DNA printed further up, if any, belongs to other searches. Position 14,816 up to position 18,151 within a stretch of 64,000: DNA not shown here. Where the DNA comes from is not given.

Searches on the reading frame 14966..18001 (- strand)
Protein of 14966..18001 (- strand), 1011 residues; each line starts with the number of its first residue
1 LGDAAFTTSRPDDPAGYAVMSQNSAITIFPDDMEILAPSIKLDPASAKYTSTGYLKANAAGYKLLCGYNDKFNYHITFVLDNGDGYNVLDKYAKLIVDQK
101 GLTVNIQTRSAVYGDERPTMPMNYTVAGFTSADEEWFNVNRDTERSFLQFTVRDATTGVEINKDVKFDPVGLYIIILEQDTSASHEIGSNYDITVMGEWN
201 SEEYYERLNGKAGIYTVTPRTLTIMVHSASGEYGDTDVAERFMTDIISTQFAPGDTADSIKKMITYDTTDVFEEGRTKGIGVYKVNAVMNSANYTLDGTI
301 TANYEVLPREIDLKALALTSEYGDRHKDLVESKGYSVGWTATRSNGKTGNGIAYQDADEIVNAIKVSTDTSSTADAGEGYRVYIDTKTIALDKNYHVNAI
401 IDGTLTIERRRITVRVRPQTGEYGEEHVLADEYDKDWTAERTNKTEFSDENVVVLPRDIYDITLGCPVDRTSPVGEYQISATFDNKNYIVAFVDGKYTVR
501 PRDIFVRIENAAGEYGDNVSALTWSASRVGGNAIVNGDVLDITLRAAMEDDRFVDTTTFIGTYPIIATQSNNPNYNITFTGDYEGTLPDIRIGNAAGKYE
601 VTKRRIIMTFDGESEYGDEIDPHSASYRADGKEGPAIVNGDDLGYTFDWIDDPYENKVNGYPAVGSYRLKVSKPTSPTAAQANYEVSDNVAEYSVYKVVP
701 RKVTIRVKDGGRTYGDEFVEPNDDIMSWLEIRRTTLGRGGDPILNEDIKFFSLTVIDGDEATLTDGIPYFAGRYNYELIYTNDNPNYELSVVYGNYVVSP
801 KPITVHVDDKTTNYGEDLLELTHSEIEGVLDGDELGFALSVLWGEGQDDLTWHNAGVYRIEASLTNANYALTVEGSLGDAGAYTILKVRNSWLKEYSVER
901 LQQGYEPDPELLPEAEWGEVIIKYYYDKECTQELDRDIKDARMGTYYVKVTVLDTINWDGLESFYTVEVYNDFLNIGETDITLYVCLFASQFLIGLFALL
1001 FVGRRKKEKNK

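Call 6: search_protein_families(library=pfam, proteins=[window:14966-18001:-])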
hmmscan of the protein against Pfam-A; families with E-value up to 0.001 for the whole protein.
window:14966-18001:- (1011 aa): 1 family
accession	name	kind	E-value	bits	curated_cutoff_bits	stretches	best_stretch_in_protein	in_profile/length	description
PF18676.6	MBG_2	-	2.3e-20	73.4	25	2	506-580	3-67/72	MBG domain (YGX type)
